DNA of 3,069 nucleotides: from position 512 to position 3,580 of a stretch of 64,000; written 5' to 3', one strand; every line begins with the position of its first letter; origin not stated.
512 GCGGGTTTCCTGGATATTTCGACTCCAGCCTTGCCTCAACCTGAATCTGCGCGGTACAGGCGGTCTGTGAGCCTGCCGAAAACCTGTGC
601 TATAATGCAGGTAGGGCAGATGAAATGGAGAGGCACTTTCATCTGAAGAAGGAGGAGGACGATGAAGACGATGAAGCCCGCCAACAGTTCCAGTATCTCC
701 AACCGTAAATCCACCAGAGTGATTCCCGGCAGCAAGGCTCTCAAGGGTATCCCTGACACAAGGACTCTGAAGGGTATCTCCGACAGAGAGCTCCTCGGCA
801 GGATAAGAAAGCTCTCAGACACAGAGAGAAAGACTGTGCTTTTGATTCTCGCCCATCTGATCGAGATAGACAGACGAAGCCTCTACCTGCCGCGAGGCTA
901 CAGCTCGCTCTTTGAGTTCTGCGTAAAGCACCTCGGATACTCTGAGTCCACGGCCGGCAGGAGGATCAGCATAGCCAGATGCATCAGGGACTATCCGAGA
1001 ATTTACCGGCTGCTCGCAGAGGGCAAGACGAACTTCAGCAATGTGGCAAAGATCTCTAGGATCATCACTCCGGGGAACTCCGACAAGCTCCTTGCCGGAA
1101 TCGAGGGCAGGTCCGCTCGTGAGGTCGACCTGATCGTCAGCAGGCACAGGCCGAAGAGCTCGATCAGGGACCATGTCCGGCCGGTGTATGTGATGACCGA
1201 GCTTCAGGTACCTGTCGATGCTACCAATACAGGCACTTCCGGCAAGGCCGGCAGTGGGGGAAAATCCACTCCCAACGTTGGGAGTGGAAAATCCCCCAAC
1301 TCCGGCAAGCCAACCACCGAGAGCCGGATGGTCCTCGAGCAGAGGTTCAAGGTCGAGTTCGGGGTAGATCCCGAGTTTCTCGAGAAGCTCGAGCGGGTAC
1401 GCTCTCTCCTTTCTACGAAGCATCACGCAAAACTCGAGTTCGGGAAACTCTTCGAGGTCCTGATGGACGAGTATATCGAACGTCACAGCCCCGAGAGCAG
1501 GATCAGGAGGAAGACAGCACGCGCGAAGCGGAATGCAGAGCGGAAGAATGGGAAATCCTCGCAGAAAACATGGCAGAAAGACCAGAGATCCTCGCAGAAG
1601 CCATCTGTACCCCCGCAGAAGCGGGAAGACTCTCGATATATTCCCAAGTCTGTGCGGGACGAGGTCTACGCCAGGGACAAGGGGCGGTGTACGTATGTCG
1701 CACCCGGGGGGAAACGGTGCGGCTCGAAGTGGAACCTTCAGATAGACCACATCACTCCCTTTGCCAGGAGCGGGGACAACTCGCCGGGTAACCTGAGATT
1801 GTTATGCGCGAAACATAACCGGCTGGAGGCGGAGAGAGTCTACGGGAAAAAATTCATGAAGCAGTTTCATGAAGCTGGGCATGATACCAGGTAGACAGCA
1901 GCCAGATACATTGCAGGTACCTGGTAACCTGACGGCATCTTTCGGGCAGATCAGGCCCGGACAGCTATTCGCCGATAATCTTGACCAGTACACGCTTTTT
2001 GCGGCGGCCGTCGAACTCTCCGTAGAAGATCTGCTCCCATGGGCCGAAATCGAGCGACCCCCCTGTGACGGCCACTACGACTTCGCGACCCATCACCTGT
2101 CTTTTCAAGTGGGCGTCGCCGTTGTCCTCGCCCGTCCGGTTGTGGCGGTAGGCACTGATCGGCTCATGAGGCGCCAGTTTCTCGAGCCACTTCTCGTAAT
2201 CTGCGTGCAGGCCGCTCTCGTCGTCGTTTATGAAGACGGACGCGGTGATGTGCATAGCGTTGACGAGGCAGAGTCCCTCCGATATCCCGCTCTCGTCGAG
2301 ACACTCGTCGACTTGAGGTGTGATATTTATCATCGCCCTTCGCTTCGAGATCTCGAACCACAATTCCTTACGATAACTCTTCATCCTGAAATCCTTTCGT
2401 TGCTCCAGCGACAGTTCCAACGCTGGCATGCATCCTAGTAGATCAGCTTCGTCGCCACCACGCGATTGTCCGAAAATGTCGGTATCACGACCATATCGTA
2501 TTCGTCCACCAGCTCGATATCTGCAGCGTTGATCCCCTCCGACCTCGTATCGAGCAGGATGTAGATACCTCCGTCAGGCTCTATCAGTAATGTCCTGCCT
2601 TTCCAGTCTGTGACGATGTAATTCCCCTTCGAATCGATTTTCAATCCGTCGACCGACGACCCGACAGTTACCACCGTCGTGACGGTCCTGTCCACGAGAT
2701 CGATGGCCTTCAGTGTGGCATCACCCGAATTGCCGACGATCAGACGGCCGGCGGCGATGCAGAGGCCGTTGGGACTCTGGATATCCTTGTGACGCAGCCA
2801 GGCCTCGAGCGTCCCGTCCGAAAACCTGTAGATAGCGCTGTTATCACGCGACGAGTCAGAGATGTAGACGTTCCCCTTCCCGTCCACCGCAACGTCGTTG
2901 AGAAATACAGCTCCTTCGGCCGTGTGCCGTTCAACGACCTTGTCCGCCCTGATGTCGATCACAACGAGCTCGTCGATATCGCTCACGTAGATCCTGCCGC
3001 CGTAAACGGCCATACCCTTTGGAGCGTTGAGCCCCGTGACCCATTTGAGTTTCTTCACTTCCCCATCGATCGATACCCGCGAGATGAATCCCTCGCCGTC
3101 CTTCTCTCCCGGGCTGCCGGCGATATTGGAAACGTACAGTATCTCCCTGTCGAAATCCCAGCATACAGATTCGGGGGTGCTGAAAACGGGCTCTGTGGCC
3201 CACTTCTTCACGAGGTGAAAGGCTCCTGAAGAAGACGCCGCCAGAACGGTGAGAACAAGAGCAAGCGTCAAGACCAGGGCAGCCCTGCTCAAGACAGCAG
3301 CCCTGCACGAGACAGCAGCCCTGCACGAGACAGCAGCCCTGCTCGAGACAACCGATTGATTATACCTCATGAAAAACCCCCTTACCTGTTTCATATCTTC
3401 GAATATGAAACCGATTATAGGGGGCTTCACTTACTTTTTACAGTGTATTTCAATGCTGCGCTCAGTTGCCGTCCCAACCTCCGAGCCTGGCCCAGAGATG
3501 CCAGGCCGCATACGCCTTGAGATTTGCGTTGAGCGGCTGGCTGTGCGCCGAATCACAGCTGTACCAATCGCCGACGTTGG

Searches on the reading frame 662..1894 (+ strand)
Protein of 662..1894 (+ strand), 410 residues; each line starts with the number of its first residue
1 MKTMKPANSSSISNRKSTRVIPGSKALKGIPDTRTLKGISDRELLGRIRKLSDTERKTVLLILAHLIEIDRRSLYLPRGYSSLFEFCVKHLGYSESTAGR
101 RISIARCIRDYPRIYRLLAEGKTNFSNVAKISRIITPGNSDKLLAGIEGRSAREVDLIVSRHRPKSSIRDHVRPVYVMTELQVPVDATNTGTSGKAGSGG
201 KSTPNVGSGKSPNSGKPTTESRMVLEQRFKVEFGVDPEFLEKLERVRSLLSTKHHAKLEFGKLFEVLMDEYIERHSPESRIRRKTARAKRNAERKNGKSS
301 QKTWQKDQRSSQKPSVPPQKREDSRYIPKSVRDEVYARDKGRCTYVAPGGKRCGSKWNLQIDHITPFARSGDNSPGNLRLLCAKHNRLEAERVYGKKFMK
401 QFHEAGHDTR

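Call 105: search_protein_families(library=pfam, proteins=[window:662-1894:+], max_evalue=0.00001)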
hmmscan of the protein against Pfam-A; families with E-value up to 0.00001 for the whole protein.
window:662-1894:+ (410 aa): 2 families
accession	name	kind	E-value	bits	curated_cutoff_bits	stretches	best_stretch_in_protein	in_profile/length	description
PF13395.12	HNH_4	-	1.6e-06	28.4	22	1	357-388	16-47/54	HNH endonuclease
PF01844.29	HNH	-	2.5e-06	28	21.4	1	352-386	3-41/47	HNH endonuclease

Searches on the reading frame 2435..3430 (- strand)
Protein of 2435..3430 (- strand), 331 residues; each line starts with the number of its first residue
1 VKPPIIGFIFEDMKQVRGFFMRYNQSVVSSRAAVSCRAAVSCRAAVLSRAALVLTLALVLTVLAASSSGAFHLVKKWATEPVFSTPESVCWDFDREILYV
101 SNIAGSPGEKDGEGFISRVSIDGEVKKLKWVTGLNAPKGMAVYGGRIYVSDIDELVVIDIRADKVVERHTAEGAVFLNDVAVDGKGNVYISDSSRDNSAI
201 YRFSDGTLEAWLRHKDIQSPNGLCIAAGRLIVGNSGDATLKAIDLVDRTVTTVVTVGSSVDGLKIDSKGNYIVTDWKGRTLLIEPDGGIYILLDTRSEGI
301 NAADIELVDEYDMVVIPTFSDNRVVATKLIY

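Call 105: search_protein_families(library=pfam, proteins=[window:2435-3430:-], max_evalue=0.00001)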
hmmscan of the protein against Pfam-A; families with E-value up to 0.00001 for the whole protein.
window:2435-3430:- (331 aa): 2 families
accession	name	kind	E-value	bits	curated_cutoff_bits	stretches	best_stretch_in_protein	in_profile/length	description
PF08450.18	SGL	-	6e-09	36.3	26.3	1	86-287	2-214/246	SMP-30/Gluconolactonase/LRE-like region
PF01436.27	NHL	-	8.2e-09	35.5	20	0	178-198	5-23/28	NHL repeat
